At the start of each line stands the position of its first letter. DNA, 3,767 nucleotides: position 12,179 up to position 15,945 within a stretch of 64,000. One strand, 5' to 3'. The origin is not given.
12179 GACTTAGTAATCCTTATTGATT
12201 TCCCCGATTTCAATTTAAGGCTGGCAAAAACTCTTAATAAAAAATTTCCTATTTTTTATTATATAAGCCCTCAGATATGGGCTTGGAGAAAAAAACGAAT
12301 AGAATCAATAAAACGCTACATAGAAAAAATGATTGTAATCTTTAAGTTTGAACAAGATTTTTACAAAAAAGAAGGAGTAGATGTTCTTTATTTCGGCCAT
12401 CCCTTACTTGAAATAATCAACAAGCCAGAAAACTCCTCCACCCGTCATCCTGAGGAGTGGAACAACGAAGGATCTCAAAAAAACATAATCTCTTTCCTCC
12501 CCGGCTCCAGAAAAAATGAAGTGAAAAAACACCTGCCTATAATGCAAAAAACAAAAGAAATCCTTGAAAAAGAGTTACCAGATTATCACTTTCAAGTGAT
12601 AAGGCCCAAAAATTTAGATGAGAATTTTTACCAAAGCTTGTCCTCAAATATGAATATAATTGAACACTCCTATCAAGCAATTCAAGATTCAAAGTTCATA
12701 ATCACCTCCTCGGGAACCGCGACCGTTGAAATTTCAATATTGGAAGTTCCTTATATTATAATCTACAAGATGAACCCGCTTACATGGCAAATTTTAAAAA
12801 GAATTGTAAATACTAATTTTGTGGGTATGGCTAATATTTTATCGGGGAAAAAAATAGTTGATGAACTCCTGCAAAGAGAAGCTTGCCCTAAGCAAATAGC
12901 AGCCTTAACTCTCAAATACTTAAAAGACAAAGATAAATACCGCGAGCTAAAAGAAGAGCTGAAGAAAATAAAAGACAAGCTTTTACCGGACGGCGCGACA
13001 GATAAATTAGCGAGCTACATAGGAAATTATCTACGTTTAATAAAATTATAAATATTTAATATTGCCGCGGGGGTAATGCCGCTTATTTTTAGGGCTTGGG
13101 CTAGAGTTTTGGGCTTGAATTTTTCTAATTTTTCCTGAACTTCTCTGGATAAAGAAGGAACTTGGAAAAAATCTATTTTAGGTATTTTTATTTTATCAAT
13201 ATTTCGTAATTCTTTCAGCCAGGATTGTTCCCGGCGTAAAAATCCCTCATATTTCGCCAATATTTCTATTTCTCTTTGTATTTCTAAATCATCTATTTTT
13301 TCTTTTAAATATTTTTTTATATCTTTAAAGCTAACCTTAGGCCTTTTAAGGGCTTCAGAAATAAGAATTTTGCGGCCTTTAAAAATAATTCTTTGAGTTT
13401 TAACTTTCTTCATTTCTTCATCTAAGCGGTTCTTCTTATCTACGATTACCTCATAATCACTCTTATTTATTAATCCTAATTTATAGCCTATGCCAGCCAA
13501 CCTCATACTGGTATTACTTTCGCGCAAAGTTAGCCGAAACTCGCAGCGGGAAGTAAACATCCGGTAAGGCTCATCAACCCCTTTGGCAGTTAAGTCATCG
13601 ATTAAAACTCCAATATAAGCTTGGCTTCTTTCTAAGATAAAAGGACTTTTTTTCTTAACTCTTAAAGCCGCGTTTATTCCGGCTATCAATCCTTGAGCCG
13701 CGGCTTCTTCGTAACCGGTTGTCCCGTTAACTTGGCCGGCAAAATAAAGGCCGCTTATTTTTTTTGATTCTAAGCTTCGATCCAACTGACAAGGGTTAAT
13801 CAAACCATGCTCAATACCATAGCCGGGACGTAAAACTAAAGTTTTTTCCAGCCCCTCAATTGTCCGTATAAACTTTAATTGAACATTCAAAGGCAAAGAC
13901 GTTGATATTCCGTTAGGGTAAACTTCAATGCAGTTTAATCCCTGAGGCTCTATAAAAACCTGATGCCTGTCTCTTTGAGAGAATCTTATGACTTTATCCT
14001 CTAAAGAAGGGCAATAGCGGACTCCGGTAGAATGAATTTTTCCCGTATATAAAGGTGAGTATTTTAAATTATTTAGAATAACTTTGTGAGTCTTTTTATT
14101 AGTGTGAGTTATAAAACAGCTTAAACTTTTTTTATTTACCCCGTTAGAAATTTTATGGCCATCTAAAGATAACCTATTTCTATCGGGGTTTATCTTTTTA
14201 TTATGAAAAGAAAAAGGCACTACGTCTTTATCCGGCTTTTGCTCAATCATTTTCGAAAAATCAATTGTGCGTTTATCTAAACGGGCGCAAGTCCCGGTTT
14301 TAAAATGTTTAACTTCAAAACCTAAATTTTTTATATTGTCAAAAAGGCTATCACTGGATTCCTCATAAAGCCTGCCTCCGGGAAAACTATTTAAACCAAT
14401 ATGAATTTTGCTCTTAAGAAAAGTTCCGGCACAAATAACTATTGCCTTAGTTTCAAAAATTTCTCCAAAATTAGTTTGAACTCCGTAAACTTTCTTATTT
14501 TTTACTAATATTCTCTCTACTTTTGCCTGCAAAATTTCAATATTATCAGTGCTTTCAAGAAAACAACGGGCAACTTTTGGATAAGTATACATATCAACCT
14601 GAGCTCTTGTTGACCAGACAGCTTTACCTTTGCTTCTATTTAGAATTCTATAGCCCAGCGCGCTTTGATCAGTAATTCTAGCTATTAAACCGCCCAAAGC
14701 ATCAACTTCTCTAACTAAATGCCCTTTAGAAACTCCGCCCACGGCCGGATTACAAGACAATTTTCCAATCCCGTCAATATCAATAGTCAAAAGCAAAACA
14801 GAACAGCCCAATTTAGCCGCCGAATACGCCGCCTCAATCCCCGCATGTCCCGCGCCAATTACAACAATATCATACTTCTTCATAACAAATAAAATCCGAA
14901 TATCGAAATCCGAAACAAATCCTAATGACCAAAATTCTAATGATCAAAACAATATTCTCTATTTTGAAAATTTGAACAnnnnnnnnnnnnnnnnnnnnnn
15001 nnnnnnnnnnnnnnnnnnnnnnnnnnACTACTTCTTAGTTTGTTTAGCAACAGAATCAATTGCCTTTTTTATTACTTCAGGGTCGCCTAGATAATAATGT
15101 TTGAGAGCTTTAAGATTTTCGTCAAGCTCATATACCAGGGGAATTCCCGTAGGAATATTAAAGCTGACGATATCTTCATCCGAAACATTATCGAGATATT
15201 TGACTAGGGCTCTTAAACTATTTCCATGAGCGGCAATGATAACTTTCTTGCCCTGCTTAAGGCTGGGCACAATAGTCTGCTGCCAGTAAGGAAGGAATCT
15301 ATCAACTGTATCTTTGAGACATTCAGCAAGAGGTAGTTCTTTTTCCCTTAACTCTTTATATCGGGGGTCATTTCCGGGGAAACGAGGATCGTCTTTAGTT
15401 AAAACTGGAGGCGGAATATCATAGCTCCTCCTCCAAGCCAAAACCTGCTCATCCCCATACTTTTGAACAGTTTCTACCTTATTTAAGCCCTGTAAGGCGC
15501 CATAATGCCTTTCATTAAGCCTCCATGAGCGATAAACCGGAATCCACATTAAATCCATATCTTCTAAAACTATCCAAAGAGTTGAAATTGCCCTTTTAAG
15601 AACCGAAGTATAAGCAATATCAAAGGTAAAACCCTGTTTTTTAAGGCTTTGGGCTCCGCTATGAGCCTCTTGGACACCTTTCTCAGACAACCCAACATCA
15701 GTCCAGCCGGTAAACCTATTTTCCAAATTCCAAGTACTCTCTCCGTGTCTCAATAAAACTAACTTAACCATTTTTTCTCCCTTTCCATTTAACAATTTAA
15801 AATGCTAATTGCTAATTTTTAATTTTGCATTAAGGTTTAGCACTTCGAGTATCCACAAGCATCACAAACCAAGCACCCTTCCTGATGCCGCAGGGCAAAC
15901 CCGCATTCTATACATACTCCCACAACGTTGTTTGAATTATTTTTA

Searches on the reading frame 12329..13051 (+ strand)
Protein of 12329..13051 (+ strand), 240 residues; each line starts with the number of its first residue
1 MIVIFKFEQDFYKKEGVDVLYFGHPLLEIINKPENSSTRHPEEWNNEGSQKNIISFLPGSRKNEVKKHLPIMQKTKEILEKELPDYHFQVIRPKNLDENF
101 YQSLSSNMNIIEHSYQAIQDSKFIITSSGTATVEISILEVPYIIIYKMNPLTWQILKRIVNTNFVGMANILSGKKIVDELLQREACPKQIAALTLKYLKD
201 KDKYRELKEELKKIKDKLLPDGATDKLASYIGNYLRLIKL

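Call 24: search_protein_families(library=pfam, proteins=[window:12329-13051:+], max_evalue=0.001)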
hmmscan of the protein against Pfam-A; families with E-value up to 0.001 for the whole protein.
window:12329-13051:+ (240 aa): 1 family
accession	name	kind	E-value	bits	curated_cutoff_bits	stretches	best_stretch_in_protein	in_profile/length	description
PF02684.21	LpxB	-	1.3e-44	153.1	22.6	1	2-217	138-358/374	Lipid-A-disaccharide synthetase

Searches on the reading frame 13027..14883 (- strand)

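Call 24: search_protein_families(library=pfam, proteins=[window:13027-14883:-], max_evalue=0.001)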
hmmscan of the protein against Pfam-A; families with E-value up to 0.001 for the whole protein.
window:13027-14883:- (618 aa): 8 families
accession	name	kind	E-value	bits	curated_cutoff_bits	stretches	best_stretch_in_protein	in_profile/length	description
PF01134.28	GIDA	-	1.5e-150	502.1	22.1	1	5-412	1-390/391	Glucose inhibited division protein A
PF13932.14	SAM_GIDA_C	-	2.4e-17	62.9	27.1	1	558-611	2-56/57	tRNA modifying enzyme MnmG/GidA C-terminal helical bundle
PF12831.13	FAD_oxidored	-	1.7e-07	31.3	27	1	5-158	1-148/416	FAD dependent oxidoreductase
PF03486.20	HI0933_like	-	2.2e-07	31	50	0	5-32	2-29/244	HI0933-like protein Rossmann domain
PF21680.2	GIDA_C_1st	-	2.8e-07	31.6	24.7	1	476-553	3-96/96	tRNA modifying enzyme MnmG/GidA C-terminal helical domain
PF07992.20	Pyr_redox_2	-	1.1e-06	28.7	26.1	1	4-154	1-109/291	Pyridine nucleotide-disulphide oxidoreductase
PF01266.30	DAO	-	6.1e-06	26.4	27.9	0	5-32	1-28/353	FAD dependent oxidoreductase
PF00890.30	FAD_binding_2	-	0.00059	19.6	20.4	0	5-33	1-29/414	FAD binding domain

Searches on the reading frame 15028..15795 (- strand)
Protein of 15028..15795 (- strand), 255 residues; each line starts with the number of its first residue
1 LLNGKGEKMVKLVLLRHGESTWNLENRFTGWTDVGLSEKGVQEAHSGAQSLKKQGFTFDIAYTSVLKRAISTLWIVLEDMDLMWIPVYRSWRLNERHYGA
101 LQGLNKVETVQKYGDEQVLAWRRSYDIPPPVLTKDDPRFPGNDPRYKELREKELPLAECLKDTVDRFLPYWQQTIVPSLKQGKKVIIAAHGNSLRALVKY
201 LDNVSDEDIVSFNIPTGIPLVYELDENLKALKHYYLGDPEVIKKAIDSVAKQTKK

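Call 24: search_protein_families(library=pfam, proteins=[window:15028-15795:-], max_evalue=0.001)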
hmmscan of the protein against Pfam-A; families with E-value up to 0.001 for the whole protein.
window:15028-15795:- (255 aa): 1 family
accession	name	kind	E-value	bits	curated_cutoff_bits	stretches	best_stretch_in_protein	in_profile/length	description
PF00300.27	His_Phos_1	-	5.8e-33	114.6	21.7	1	12-130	1-114/194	Histidine phosphatase superfamily (branch 1)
